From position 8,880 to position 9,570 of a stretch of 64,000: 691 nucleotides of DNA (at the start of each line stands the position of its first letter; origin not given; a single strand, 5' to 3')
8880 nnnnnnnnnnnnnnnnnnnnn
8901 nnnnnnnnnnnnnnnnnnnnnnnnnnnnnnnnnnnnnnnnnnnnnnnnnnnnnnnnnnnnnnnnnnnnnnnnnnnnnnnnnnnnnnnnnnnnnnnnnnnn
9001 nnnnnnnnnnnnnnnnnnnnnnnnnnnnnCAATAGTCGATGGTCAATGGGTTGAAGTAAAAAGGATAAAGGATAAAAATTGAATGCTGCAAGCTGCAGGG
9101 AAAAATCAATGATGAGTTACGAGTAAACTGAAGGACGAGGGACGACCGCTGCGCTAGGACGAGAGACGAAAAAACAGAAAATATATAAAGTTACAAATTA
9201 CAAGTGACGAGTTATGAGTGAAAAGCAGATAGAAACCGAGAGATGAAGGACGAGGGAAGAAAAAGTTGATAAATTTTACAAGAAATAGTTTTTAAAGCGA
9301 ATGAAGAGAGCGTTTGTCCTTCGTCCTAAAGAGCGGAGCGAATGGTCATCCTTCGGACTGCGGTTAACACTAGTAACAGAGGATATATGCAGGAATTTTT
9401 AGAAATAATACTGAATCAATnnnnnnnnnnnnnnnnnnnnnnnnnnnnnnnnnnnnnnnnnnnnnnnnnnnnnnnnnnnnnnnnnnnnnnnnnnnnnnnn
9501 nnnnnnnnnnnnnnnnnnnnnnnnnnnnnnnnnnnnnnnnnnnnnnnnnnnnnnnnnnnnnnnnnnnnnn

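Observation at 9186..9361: Two copies of a composite repeat share an about 80-nt terminal block with compensatory base changes, suggesting a conserved RNA hairpin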

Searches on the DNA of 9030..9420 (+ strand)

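Call 9: search_rna_families(source=window, start=9030, end=9420, threshold=evalue, max_evalue=10)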
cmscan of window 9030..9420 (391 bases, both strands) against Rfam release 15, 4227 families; matches with E-value up to 10: 5.
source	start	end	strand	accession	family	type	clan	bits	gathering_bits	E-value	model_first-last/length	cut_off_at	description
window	9105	9154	+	RF01133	sR3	Gene; snRNA; snoRNA; CD-box;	-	14.2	41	0.23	1-55/55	no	Small nucleolar RNA sR3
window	9058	9114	+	RF01306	sR52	Gene; snRNA; snoRNA; CD-box;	-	12.7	50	3.3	1-60/60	no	Small nucleolar RNA sR52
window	9140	9194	+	RF00026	U6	Gene; snRNA; splicing;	CL00009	11.4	44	4.5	1-105/105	no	U6 spliceosomal RNA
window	9105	9154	+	RF01152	sR1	Gene; snRNA; snoRNA; CD-box;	-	11.3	45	1.7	1-57/57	no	Small nucleolar RNA sR1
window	9105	9161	+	RF01136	sR28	Gene; snRNA; snoRNA; CD-box;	-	10.4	39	2.9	1-55/55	no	Small nucleolar RNA sR28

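Call 88: search_dna_similar(query=window:9110-9386:+, collection=plasmids, mode=distant, max_evalue=0.001, max_rows=8)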
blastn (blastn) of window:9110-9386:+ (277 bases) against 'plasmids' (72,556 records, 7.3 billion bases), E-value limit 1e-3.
No match.

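Call 89: search_dna_similar(query=window:9110-9386:+, collection=phages, mode=distant, max_evalue=0.001, max_rows=8)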
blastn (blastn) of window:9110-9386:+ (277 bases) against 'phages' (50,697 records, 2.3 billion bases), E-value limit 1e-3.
No match.
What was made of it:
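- Tried and rejected: Plasmid and phage BLAST gave nothing (calls 88, 89).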
